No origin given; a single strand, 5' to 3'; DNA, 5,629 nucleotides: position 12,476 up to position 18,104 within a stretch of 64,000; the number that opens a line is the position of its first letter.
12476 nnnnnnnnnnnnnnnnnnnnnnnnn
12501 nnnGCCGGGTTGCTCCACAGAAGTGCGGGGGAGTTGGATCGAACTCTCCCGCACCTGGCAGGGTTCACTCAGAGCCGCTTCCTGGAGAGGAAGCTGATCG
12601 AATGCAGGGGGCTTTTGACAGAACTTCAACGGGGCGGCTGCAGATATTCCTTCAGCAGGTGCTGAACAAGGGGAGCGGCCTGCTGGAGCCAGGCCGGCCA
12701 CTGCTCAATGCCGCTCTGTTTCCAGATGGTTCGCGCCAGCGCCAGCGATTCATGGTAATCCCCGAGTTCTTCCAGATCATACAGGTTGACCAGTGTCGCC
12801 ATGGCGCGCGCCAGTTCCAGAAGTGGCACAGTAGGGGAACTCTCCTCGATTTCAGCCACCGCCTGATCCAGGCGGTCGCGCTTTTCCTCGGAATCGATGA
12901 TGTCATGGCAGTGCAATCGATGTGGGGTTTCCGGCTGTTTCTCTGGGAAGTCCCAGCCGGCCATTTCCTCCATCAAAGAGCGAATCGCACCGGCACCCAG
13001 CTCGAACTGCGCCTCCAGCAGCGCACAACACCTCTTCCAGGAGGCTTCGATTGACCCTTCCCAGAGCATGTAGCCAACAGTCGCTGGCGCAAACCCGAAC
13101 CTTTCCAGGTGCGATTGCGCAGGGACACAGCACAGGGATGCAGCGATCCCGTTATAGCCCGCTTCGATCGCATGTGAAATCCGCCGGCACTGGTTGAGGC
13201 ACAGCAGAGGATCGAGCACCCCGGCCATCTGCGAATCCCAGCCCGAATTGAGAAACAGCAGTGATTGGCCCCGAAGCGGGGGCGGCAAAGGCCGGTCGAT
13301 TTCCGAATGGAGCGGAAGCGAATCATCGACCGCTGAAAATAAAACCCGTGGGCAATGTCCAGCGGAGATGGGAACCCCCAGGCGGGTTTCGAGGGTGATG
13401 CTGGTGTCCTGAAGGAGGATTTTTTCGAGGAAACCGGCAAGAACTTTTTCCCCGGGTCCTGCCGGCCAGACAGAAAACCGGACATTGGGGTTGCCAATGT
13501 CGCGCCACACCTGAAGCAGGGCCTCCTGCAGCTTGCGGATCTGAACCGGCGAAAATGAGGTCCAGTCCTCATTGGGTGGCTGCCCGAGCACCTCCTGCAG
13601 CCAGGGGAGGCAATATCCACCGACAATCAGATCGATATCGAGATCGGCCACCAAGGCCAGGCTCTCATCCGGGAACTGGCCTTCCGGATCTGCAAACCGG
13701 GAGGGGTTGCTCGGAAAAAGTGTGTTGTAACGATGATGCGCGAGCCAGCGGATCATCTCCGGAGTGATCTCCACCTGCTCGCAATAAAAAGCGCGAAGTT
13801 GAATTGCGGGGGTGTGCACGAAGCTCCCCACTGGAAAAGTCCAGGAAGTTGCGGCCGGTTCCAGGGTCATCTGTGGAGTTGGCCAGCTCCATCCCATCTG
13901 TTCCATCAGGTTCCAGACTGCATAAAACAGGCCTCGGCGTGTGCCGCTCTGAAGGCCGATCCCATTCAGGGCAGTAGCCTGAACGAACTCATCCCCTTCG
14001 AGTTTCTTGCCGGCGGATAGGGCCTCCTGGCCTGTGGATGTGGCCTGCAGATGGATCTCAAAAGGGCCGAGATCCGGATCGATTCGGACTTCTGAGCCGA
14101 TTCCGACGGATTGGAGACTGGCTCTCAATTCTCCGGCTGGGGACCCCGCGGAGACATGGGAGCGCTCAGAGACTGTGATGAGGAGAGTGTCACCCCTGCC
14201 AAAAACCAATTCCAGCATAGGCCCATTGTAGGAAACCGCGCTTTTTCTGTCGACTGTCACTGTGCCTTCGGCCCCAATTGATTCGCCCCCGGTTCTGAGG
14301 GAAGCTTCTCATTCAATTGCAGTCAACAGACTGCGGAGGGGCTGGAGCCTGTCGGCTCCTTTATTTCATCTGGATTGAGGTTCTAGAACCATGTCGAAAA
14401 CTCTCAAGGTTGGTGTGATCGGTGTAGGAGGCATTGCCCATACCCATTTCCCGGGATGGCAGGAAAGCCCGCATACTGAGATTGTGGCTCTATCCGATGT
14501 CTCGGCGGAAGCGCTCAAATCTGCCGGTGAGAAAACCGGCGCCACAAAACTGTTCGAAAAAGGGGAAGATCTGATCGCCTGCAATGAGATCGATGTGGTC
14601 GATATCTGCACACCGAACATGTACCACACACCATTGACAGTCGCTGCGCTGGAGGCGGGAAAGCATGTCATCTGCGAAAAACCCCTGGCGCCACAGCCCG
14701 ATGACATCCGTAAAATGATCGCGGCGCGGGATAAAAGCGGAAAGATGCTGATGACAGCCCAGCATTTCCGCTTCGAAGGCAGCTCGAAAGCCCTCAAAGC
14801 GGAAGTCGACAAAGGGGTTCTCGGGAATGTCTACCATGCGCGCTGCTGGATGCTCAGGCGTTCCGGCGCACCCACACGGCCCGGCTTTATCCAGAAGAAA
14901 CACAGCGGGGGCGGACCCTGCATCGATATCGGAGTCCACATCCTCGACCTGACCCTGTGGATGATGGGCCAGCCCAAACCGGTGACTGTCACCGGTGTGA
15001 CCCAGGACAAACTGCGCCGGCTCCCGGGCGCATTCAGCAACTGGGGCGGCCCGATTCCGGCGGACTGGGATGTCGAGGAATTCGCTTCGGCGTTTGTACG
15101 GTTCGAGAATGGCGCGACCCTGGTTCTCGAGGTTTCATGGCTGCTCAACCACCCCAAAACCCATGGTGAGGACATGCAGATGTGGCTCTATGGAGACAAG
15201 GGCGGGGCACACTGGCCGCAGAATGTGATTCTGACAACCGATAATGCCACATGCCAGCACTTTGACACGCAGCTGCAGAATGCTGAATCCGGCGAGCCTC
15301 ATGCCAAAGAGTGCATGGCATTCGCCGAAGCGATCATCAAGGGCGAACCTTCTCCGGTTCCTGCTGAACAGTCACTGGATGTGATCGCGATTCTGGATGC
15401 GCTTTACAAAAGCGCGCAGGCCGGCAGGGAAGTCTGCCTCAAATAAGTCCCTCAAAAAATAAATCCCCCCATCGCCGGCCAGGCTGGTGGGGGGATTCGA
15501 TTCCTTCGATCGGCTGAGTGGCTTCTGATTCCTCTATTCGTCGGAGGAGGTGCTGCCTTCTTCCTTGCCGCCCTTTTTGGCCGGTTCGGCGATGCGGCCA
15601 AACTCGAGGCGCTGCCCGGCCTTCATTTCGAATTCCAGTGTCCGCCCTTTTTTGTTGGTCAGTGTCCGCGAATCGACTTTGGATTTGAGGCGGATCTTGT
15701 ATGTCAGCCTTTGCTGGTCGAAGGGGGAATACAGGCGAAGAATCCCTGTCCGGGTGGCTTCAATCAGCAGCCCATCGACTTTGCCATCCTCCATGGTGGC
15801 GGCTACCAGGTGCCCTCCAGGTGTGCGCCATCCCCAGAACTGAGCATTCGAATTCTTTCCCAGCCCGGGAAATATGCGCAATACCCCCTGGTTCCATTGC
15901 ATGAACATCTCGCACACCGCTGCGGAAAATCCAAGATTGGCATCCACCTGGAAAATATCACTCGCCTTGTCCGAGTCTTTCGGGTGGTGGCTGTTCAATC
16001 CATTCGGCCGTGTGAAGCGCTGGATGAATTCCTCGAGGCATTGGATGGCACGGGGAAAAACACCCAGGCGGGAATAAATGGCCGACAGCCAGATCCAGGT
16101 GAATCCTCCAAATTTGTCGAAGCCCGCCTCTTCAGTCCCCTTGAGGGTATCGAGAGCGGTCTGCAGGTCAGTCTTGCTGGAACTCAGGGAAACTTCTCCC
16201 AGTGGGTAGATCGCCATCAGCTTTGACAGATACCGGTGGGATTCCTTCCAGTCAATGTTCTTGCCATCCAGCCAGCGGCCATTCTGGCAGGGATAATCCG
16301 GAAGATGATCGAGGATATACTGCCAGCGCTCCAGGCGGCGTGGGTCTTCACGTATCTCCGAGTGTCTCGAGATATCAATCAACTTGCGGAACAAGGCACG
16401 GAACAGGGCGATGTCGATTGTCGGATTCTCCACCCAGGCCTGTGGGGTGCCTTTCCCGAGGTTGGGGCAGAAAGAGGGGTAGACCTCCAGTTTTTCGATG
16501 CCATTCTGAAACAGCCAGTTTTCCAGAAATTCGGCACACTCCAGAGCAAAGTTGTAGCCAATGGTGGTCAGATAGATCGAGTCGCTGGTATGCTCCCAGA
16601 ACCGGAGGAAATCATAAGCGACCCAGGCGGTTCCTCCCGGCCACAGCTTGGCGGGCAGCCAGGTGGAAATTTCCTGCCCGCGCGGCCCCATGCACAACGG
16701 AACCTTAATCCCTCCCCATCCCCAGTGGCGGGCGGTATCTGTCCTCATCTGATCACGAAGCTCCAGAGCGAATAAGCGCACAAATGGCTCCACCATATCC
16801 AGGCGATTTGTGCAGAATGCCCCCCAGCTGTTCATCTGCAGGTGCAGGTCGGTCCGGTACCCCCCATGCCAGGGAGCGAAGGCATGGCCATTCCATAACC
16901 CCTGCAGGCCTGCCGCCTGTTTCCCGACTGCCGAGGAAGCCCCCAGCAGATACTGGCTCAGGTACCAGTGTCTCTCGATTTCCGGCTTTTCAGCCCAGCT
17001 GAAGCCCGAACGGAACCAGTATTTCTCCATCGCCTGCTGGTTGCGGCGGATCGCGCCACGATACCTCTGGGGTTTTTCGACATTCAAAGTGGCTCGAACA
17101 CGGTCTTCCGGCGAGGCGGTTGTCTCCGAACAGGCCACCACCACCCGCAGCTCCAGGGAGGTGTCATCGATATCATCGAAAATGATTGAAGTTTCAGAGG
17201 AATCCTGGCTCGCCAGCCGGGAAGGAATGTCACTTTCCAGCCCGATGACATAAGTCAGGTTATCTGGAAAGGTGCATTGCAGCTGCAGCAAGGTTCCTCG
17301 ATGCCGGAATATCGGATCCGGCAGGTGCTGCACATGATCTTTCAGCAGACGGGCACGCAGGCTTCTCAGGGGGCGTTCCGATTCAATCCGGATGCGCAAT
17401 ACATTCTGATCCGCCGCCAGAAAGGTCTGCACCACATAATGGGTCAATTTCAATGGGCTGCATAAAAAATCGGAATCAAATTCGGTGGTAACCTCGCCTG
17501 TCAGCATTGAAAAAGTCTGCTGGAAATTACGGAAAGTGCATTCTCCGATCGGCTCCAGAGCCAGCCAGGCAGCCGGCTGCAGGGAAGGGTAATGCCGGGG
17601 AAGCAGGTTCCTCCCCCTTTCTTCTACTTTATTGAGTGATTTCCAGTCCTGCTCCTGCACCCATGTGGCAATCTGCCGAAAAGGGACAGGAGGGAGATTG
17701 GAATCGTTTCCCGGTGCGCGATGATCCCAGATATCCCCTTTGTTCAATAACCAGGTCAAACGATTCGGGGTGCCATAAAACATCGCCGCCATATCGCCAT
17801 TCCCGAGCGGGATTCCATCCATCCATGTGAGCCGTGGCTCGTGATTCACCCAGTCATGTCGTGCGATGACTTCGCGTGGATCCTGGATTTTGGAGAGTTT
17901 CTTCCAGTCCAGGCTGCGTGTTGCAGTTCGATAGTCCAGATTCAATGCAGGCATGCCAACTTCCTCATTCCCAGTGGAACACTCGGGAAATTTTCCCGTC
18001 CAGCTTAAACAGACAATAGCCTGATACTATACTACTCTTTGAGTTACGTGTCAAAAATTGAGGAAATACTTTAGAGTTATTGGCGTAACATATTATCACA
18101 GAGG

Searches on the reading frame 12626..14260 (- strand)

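Call 8: search_protein_families(library=pfam, proteins=[window:12626-14260:-], max_evalue=0.01)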
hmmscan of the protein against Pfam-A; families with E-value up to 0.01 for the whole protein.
window:12626-14260:- (544 aa): 0 families

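Call 9: search_protein_families(library=ncbifam, proteins=[window:12626-14260:-], max_evalue=0.01)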
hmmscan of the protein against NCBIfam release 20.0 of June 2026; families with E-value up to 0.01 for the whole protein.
window:12626-14260:- (544 aa): 0 families

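Call 25: search_protein_families(library=pfam, proteins=[window:12626-14260:-], max_evalue=10)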
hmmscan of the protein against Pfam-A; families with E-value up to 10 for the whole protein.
window:12626-14260:- (544 aa): 1 family
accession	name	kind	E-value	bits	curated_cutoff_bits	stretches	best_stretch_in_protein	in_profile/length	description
PF20245.3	DUF6600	-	1.4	9.4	27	1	112-143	59-89/102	Family of unknown function (DUF6600)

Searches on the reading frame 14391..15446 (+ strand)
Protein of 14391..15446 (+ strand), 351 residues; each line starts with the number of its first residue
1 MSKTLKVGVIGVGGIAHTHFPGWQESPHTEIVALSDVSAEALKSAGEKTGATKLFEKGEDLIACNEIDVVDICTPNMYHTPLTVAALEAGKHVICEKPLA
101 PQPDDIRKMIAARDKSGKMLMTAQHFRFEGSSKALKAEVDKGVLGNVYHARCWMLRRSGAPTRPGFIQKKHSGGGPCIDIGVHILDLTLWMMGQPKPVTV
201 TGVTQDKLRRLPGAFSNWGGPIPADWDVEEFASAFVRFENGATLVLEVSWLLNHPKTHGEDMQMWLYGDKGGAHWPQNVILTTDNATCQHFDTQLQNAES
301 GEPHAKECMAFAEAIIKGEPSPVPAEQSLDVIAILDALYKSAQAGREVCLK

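Call 8: search_protein_families(library=pfam, proteins=[window:14391-15446:+], max_evalue=0.01)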
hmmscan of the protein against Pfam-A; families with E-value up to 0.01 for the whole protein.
window:14391-15446:+ (351 aa): 5 families
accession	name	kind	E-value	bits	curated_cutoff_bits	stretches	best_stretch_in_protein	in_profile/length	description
PF01408.29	GFO_IDH_MocA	-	3.6e-28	99.1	24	1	5-122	1-118/120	Oxidoreductase family, NAD-binding Rossmann fold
PF22725.1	GFO_IDH_MocA_C3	-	3.9e-24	85.5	27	1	134-273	3-123/124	GFO/IDH/MocA C-terminal domain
PF02894.22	GFO_IDH_MocA_C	-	3.2e-21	76.6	22.9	1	136-350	1-218/218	Oxidoreductase family, C-terminal alpha/beta domain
PF03447.22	NAD_binding_3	-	0.001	20.2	24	1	11-115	1-108/116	Homoserine dehydrogenase, NAD binding domain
PF04060.18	FeS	-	0.0054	16.9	23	0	306-320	12-26/33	Putative Fe-S cluster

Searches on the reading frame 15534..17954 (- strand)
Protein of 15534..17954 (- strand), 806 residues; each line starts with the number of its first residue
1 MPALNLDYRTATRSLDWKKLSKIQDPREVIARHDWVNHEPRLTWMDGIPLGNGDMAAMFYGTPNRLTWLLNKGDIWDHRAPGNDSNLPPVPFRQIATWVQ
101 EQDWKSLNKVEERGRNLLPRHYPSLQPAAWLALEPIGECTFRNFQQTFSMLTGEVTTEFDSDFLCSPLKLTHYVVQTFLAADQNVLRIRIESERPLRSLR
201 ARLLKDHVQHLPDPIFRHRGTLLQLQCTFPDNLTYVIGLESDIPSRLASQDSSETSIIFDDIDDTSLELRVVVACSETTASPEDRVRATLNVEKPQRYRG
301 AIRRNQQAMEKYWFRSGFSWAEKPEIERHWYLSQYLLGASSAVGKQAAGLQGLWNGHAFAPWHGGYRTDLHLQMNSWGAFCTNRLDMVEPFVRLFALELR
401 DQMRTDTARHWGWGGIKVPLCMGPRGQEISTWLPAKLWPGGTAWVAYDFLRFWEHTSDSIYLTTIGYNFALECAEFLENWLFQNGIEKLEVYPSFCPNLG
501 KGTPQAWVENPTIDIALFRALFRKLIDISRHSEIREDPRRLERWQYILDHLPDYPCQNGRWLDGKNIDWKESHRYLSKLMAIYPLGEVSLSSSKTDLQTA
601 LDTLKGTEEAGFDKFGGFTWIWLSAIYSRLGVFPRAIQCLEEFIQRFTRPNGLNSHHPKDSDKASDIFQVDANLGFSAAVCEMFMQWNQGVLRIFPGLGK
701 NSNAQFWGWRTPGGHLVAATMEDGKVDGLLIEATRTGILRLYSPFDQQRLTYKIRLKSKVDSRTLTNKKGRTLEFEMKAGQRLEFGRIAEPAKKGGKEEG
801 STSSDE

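Call 8: search_protein_families(library=pfam, proteins=[window:15534-17954:-], max_evalue=0.01)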
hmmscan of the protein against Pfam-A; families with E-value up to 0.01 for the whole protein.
window:15534-17954:- (806 aa): 2 families
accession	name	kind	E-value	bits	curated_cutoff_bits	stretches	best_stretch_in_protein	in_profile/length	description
PF22124.2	Glyco_hydro_95_cat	-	1.6e-49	169.4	27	1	330-683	56-407/408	Glycosyl hydrolase family 95 catalytic domain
PF14498.12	Glyco_hyd_65N_2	-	1.1e-13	52.2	27.7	1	40-206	6-163/234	Glycosyl hydrolase family 65, N-terminal domain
